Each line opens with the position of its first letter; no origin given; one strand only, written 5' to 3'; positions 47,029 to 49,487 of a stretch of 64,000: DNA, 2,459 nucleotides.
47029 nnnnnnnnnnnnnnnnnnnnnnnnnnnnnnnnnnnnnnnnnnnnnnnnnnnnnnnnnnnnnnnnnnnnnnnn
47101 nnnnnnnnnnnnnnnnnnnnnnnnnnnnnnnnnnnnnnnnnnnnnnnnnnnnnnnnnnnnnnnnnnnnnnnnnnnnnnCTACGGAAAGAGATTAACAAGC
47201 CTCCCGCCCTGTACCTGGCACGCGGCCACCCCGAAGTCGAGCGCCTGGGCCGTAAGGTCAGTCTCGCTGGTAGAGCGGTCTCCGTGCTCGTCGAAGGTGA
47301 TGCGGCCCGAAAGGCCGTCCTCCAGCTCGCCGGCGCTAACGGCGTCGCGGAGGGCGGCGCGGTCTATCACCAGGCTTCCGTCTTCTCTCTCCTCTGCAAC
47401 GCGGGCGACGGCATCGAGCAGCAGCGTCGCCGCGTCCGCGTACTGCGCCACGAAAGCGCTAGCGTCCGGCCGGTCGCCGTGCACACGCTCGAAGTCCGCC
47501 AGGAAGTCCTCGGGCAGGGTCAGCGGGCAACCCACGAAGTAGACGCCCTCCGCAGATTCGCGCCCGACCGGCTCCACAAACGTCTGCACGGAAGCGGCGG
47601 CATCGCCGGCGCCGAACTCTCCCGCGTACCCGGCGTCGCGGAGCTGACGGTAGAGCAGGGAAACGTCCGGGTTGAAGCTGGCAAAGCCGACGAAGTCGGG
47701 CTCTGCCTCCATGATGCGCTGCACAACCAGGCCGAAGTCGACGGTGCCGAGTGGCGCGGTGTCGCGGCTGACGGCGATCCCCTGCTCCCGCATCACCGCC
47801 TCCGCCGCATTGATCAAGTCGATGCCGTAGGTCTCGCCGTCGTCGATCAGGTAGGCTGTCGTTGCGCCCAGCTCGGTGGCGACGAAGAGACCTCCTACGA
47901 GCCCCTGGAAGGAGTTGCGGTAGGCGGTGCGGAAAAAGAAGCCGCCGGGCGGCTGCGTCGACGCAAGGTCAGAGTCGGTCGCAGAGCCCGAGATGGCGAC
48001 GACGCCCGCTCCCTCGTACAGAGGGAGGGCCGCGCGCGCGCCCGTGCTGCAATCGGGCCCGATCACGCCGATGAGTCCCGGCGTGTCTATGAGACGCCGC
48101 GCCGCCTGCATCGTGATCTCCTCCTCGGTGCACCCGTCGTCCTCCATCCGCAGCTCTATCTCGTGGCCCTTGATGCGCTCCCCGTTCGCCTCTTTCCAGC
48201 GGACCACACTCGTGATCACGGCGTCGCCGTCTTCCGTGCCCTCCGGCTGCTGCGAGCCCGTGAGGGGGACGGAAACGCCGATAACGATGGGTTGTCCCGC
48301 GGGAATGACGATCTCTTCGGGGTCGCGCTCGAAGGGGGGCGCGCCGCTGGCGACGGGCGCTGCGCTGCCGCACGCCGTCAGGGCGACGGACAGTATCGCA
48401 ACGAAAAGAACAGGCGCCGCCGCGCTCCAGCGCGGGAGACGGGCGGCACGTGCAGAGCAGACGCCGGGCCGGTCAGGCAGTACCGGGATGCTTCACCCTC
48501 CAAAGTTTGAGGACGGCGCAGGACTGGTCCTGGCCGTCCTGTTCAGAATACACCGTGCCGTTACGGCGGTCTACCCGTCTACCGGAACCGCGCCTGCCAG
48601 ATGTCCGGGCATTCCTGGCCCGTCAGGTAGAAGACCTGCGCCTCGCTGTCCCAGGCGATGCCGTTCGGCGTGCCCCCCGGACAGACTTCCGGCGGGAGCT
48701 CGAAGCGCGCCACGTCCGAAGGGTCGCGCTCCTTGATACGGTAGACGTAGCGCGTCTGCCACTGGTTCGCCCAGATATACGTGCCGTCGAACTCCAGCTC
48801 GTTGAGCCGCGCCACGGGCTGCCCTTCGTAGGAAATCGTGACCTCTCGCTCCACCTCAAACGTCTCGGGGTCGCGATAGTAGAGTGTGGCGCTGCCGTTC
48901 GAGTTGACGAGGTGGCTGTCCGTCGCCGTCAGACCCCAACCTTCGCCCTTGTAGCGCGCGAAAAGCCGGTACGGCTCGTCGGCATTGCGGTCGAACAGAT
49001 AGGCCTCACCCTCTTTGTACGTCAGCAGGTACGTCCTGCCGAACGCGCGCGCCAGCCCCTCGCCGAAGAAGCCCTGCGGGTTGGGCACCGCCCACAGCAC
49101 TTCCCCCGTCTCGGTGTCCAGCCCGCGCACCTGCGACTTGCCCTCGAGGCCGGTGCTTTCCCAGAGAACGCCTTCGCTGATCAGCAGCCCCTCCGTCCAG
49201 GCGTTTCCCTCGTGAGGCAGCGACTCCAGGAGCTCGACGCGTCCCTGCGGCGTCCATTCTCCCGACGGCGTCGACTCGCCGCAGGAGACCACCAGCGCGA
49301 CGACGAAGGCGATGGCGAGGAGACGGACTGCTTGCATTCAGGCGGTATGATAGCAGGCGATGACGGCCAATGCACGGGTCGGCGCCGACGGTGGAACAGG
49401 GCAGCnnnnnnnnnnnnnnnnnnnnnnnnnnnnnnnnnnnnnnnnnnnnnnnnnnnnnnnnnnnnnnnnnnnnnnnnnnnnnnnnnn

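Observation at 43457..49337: LivJ-type binding lipoprotein translationally coupled to an MMPL (RND) exporter, with a glutaminyl cyclase upstream and an MFS transporter downstream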

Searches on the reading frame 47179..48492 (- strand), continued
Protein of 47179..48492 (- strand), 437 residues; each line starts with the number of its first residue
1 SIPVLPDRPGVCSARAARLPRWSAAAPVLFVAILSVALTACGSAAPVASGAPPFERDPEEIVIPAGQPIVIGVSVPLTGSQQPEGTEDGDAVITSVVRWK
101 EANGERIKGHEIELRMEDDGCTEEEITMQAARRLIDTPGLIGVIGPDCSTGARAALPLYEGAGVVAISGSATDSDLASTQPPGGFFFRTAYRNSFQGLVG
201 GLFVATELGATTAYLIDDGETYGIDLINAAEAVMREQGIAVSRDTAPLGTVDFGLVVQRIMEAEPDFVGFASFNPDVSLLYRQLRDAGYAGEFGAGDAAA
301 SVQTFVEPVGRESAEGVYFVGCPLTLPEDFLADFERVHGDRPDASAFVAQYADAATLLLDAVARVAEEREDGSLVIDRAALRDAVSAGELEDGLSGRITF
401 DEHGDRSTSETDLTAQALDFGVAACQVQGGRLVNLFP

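Call 58: search_protein_families(library=pfam, proteins=[P0254, P0260, P0289, P0248, P0262, P0270, P0322, P0344, P0367, P0368], max_evalue=0.00001)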
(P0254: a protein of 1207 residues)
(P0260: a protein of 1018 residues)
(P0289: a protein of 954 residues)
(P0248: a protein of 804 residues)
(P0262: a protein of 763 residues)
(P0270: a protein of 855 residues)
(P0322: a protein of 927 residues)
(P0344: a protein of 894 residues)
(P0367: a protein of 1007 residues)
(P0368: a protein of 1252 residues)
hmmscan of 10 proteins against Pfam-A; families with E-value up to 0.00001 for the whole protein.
P0254 (1207 aa): 5 families
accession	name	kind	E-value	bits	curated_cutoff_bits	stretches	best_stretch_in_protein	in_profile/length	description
PF13458.12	Peripla_BP_6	-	2e-90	304.4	31.7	2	578-925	2-340/343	Periplasmic binding protein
PF01094.35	ANF_receptor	-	8.1e-64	216.3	25.4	2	602-916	6-343/353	Receptor family ligand binding region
PF00497.25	SBP_bac_3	-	4.8e-33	114.2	26.4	1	978-1198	1-131/132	Bacterial extracellular solute-binding proteins, family 3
PF13433.12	Peripla_BP_5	-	2.9e-16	60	27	2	627-877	48-298/363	Periplasmic binding protein domain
PF10613.14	Lig_chan-Glu_bd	-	1.9e-07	31.6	30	1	1022-1071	64-113/115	Ligated ion channel L-glutamate- and glycine-binding site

P0260 (1018 aa): 3 families
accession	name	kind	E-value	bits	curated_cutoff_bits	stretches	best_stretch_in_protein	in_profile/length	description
PF13458.12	Peripla_BP_6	-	8.1e-78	262.9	31.7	2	177-509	2-327/343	Periplasmic binding protein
PF01094.35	ANF_receptor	-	5.6e-39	134.6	25.4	2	218-520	25-347/353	Receptor family ligand binding region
PF13433.12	Peripla_BP_5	-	3.1e-12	46.7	27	2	304-477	123-299/363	Periplasmic binding protein domain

P0289 (954 aa): 4 families
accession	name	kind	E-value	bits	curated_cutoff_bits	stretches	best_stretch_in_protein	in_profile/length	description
PF00496.27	SBP_bac_5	-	3.6e-100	336.1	32.4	2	446-749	61-364/368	Bacterial extracellular solute-binding proteins, family 5 Middle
PF13458.12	Peripla_BP_6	-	3.5e-53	181.9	31.7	1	80-423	1-343/343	Periplasmic binding protein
PF01094.35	ANF_receptor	-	5.3e-29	101.8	25.4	1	101-420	3-351/353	Receptor family ligand binding region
PF13433.12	Peripla_BP_5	-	6.2e-06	26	27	0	81-375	1-300/363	Periplasmic binding protein domain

P0248 (804 aa): 3 families
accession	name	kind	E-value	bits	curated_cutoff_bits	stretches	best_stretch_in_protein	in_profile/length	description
PF13458.12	Peripla_BP_6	-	3e-80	270.9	31.7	2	67-396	1-321/343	Periplasmic binding protein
PF01094.35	ANF_receptor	-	3.2e-33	115.7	25.4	2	98-254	17-173/353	Receptor family ligand binding region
PF13433.12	Peripla_BP_5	-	2.3e-11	43.8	27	0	95-365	31-297/363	Periplasmic binding protein domain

P0262 (763 aa): 3 families
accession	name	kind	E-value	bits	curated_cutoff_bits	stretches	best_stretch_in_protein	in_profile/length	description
PF13458.12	Peripla_BP_6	-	6.7e-68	230.3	31.7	2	40-365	1-320/343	Periplasmic binding protein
PF01094.35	ANF_receptor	-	1e-36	127.2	25.4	2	71-373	16-340/353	Receptor family ligand binding region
PF13433.12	Peripla_BP_5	-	9.1e-09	35.3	27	0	41-337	1-299/363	Periplasmic binding protein domain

P0270 (855 aa): 2 families
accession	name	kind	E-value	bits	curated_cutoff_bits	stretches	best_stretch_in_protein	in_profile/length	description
PF13458.12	Peripla_BP_6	-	2.1e-61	208.9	31.7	2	78-416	3-320/343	Periplasmic binding protein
PF01094.35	ANF_receptor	-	4e-36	125.2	25.4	2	113-423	25-339/353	Receptor family ligand binding region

P0322 (927 aa): 4 families
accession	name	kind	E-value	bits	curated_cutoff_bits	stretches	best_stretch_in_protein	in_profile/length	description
PF00496.27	SBP_bac_5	-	1.5e-104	350.5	32.4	2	430-727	63-363/368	Bacterial extracellular solute-binding proteins, family 5 Middle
PF13458.12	Peripla_BP_6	-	5.9e-46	158.1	31.7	1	63-405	1-333/343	Periplasmic binding protein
PF01094.35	ANF_receptor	-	1.8e-30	106.7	25.4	1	93-412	14-352/353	Receptor family ligand binding region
PF13433.12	Peripla_BP_5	-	1.6e-06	27.9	27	1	97-365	36-300/363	Periplasmic binding protein domain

P0344 (894 aa): 5 families
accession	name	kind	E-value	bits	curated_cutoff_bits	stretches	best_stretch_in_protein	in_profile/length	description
PF13458.12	Peripla_BP_6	-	1.2e-35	124.2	31.7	1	73-409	1-323/343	Periplasmic binding protein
PF13416.11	SBP_bac_8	-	3.4e-24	86.5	27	1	502-819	2-267/279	Bacterial extracellular solute-binding protein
PF01547.30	SBP_bac_1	-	3e-15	57.4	26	1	498-802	9-307/307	Bacterial extracellular solute-binding protein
PF01094.35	ANF_receptor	-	1.5e-13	50.9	25.4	1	104-269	16-177/353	Receptor family ligand binding region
PF13433.12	Peripla_BP_5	-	7.9e-06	25.6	27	0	76-161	3-90/363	Periplasmic binding protein domain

P0367 (1007 aa): 26 families (the best 25 are shown)
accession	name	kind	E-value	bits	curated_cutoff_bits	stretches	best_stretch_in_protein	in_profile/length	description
PF13458.12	Peripla_BP_6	-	6.4e-31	108.7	31.7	1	658-980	10-321/343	Periplasmic binding protein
PF00400.38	WD40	-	5.5e-29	99.8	27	1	454-486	7-39/39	WD domain, G-beta repeat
PF25174.1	Beta-prop_THOC3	-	1.9e-28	99.7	305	2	459-616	3-159/272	THOC3 beta-propeller domain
PF25173.1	Beta-prop_WDR3_1st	-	1.2e-24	87.4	154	2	396-516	10-129/184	WDR3 first beta-propeller domain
PF24817.1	WD40_WDHD1_1st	-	4.3e-24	85.6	109.9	1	322-524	78-289/291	WDHD1 first WD40 domain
PF01094.35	ANF_receptor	-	8e-22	78.2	25.4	1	684-994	20-347/353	Receptor family ligand binding region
PF23414.1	Beta-prop_EML_2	-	6.7e-21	75.3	90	2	340-490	8-156/266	Echinoderm microtubule-associated protein second beta-propeller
PF24814.1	WD40_Prp19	-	1.3e-19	70.8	320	1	334-487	53-206/281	Prp19 WD40 domain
PF24807.1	WD40_CDC20-Fz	-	7.5e-18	65.3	200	1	433-613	25-207/292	CDC20/Fizzy WD40 domain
PF25175.1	Beta-prop_WDR5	-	1.4e-16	61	250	1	421-614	16-207/296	WDR5 beta-propeller domain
PF24796.1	WDR55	-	2.6e-15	56.7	200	1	414-490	6-85/296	WDR55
PF23393.2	Beta-prop_WDR90_POC16_2nd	-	3.6e-14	53.1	60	1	471-574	7-109/291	WDR90/POC16, second beta-propeller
PF25172.1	Beta-prop_WDR3_2nd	-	8.1e-14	52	140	1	336-487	139-288/293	WDR3 second beta-propeller domain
PF25168.1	Beta-prop_WDR36-Utp21_2nd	-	8.8e-13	48.7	84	1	461-607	160-302/335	WDR36/Utp21 second beta-propeller domain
PF23409.1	Beta-prop_EML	-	1.6e-12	47.9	88.2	1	381-489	116-229/267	Echinoderm microtubule-associated protein first beta-propeller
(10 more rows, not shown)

P0368 (1252 aa): 9 families
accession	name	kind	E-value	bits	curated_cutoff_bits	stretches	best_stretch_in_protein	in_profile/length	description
PF00069.31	Pkinase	-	1.7e-48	165.7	31.7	1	9-257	1-254/263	Protein kinase domain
PF13458.12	Peripla_BP_6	-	6e-41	141.7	31.7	1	418-745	1-319/343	Periplasmic binding protein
PF07714.23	PK_Tyr_Ser-Thr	-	1.4e-32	113.4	23.1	1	10-257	2-251/258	Protein tyrosine and serine/threonine kinase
PF00496.27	SBP_bac_5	-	1.9e-23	83.6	32.4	1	998-1196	175-366/368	Bacterial extracellular solute-binding proteins, family 5 Middle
PF01094.35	ANF_receptor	-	7.8e-16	58.5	25.4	1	453-753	20-339/353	Receptor family ligand binding region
PF17851.8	GH43_C2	-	1.9e-11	44.5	22.7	1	799-954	1-158/203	Beta xylosidase C-terminal Concanavalin A-like domain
PF13433.12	Peripla_BP_5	-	2.3e-06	27.4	27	1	420-715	2-296/363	Periplasmic binding protein domain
PF07081.18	DUF1349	-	5.8e-06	26.5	32.4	0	852-968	45-159/179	Protein of unknown function (DUF1349)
PF01636.29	APH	-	7.5e-06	26.3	23.2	0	106-151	148-195/239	Phosphotransferase enzyme family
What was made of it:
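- Relatives of this SBP are fused to Ser/Thr kinase and other non-transport domains, so the fold is used for sensing in this lineage (call 58).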

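Call 59: find_encoding_contigs(protein=P0253, flank=6000, max_places=2)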
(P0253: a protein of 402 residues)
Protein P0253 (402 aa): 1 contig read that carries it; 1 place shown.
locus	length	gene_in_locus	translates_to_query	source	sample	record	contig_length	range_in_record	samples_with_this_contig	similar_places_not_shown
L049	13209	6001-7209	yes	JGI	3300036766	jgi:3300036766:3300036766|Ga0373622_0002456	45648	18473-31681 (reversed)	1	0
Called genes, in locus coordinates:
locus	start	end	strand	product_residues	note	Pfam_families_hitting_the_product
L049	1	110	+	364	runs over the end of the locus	PF03816:LytR_cpsA_psr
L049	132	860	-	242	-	PF07722:Peptidase_C26, PF00117:GATase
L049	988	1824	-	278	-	PF13428:TPR_14 (faint), PF13432:TPR_16 (weak), PF13414:TPR_11 (faint), PF14559:TPR_19 (weak), PF13431:TPR_17 (faint), PF00515:TPR_1, PF07719:TPR_2, PF13181:TPR_8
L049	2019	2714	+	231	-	PF00753:Lactamase_B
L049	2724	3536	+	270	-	PF13531:SBP_bac_11, PF01547:SBP_bac_1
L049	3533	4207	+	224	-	PF00528:BPD_transp_1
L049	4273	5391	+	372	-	PF00005:ABC_tran, PF13304:AAA_21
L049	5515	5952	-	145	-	-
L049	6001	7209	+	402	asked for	PF13458:Peripla_BP_6, PF01094:ANF_receptor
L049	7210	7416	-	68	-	-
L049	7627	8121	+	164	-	-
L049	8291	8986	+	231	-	PF00072:Response_reg, PF00486:Trans_reg_C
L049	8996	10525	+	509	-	PF00672:HAMP, PF26769:HAMP_PhoQ (weak), PF00512:HisKA, PF02518:HATPase_c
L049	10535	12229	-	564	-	PF13231:PMT_2 (weak)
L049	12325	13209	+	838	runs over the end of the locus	PF20437:LonC_helical, PF13654:AAA_32, PF20436:LonB_AAA-LID, PF05362:Lon_C (weak)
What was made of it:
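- Orphan LivJ-type SBPs exist; the 41%-identity relative in L049 is one (call 59).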

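Call 60: find_encoding_contigs(protein=P0264, flank=6000, max_places=2)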
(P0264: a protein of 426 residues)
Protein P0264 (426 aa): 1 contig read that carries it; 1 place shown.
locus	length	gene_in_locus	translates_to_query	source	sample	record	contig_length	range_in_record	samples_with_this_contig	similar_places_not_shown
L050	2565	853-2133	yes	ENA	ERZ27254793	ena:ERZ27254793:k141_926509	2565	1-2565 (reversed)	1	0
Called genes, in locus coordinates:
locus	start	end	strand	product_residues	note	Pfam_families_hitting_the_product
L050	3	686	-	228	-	?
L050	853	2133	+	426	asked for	PF13433:Peripla_BP_5, PF13458:Peripla_BP_6, PF01094:ANF_receptor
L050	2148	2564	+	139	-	?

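Call 69: search_protein_families(library=pfam, proteins=[L020:1140-2780:+, L023:4895-6619:+, L027:5783-7357:+, L020:2735-3295:+, L023:2712-3992:+, L021:5557-6192:+, L021:6608-7894:+], max_evalue=0.00001)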
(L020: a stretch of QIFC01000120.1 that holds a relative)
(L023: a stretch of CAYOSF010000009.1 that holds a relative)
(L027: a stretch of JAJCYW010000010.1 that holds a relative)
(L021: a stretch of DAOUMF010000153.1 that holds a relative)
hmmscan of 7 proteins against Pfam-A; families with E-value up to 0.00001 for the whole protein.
L020:1140-2780:+ (547 aa): 3 families
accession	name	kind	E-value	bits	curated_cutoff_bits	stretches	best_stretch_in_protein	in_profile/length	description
PF00682.25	HMGL-like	-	3.8e-45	154.7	29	1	27-295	2-257/260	HMGL-like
PF08502.15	LeuA_dimer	-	3.4e-24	85.7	24.9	1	399-542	3-129/131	LeuA allosteric (dimerisation) domain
PF22617.1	HCS_D2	-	1.1e-12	48.6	27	1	313-391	2-79/82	Homocitrate synthase post-HMGL domain-like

L023:4895-6619:+ (575 aa): 3 families
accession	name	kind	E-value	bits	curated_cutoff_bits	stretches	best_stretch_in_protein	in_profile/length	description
PF00682.25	HMGL-like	-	4e-46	158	29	1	48-323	1-260/260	HMGL-like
PF08502.15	LeuA_dimer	-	3.3e-26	92.2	24.9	1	424-567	3-129/131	LeuA allosteric (dimerisation) domain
PF22617.1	HCS_D2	-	9.4e-13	48.8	27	1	338-414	2-77/82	Homocitrate synthase post-HMGL domain-like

L027:5783-7357:+ (525 aa): 3 families
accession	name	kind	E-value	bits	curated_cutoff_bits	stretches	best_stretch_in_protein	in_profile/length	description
PF00682.25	HMGL-like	-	7.4e-50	170.2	29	1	3-271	2-257/260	HMGL-like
PF08502.15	LeuA_dimer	-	7.4e-25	87.8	24.9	1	375-518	3-129/131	LeuA allosteric (dimerisation) domain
PF22617.1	HCS_D2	-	2.9e-14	53.6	27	1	289-365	2-77/82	Homocitrate synthase post-HMGL domain-like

L020:2735-3295:+ (187 aa): 2 families
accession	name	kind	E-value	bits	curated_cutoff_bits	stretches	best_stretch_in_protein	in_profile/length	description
PF05163.17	DinB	-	5.8e-22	78.8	23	1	26-176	7-158/165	DinB family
PF12867.12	DinB_2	-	3.4e-09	37.7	24.8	1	33-155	4-127/128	DinB superfamily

L023:2712-3992:+ (427 aa): 1 family
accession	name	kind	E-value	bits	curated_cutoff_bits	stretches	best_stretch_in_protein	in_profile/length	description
PF00330.25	Aconitase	-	6.9e-100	335.6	28.7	1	7-412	1-463/463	Aconitase family (aconitate hydratase)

L021:5557-6192:+ (212 aa): 1 family
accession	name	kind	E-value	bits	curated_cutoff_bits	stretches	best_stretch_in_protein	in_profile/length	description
PF12804.13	NTP_transf_3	-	6.1e-36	124.4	27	1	9-161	1-153/160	MobA-like NTP transferase domain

L021:6608-7894:+ (429 aa): 1 family
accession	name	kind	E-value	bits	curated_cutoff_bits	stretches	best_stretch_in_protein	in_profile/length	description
PF06050.19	HGD-D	-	5.3e-121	404.8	28.4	1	81-427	1-342/342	2-hydroxyglutaryl-CoA dehydratase, D-component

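Call 83: find_encoding_contigs(protein=P0391, flank=9000, max_places=2)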
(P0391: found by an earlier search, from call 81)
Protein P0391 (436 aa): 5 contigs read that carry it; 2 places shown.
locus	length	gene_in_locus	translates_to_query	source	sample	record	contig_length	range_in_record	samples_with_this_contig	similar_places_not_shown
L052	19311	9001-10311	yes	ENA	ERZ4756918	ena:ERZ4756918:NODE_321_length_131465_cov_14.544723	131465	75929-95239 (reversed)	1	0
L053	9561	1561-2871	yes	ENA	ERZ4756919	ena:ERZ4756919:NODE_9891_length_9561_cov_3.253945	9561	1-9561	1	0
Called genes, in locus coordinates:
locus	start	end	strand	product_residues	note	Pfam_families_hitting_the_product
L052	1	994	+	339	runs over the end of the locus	PF00005:ABC_tran, PF08352:oligo_HPY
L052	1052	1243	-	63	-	-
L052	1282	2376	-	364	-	-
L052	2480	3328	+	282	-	-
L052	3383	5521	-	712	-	PF18884:TSP3_bac (faint)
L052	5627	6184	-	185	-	PF01814:Hemerythrin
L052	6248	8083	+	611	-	PF00009:GTP_EFTU, PF03144:GTP_EFTU_D2, PF00679:EFG_C, PF06421:LepA_C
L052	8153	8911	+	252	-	PF05096:Glu_cyclase_2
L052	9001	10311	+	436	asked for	PF13458:Peripla_BP_6, PF01094:ANF_receptor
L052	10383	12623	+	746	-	PF03176:MMPL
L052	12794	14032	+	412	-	PF07690:MFS_1, PF12832:MFS_1_like, PF07690:MFS_1 (weak)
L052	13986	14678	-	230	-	PF01902:Diphthami_syn_2_N, PF28410:Diphthami_syn_2_C (weak)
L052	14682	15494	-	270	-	PF00106:adh_short, PF13561:adh_short_C2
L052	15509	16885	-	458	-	-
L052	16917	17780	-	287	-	PF00483:NTP_transferase, PF12804:NTP_transf_3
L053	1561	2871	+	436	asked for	PF13458:Peripla_BP_6, PF01094:ANF_receptor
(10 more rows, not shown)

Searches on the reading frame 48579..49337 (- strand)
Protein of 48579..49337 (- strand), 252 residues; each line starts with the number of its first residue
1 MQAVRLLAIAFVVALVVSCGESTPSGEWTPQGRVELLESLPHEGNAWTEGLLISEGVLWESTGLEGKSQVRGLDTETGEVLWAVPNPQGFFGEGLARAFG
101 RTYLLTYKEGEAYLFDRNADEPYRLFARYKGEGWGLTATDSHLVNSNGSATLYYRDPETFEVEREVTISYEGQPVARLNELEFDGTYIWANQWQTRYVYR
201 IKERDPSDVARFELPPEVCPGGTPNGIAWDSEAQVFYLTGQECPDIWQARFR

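Call 6: search_protein_families(library=pfam, proteins=[window:48579-49337:-], max_evalue=0.01)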
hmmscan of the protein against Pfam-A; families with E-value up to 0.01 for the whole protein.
window:48579-49337:- (252 aa): 1 family
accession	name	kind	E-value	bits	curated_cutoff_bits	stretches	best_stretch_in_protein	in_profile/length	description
PF05096.18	Glu_cyclase_2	-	4.5e-58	197.1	22.3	1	20-250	13-248/249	Glutamine cyclotransferase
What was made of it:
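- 48579..49337 (-): Glutaminyl cyclase (Glu_cyclase_2) lipoprotein. It is an upstream neighbour and not part of the conserved module. Pfam 4.5e-58 (call 6).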

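Call 7: search_protein_families(library=ncbifam, proteins=[window:48579-49337:-], max_evalue=0.01)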
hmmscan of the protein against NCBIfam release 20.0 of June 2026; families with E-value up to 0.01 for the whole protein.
window:48579-49337:- (252 aa): 0 families

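Call 81: list_cluster_members(proteins=[P0001, P0121, window:48579-49337:-, window:43457-44764:-])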
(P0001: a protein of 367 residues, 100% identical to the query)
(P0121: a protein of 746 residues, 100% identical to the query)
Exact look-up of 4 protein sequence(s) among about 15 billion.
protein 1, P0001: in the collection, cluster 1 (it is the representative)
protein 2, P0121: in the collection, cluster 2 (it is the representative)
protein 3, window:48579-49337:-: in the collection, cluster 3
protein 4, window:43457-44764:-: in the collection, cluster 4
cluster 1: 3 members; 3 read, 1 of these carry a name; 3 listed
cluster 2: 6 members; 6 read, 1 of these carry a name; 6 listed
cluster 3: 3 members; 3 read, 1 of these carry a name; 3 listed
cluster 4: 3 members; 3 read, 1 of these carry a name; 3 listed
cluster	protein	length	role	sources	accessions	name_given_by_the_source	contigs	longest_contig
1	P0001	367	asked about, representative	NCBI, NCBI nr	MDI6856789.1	MAG: branched-chain amino acid ABC transporter substrate-binding protein [Dehalococcoidia ... | branched-chain amino acid ABC transporter substrate-binding protein [Dehalococcoidia ...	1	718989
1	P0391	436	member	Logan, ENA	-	-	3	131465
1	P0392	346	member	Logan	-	-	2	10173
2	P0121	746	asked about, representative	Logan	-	-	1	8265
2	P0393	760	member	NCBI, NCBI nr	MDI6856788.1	MAG: MMPL family transporter [Dehalococcoidia bacterium] | MMPL family transporter [Dehalococcoidia bacterium]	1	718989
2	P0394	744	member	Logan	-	-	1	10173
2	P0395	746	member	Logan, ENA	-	-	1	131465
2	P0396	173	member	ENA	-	-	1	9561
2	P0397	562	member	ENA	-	-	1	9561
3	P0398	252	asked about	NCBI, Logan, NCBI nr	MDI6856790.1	MAG: glutaminyl-peptide cyclotransferase [Dehalococcoidia bacterium] | glutaminyl-peptide cyclotransferase [Dehalococcoidia bacterium]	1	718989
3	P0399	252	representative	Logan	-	-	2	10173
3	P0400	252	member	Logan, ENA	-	-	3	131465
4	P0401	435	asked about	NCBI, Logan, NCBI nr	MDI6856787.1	MAG: MFS transporter [Dehalococcoidia bacterium] | MFS transporter [Dehalococcoidia bacterium]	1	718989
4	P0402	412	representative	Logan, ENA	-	-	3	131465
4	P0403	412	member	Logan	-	-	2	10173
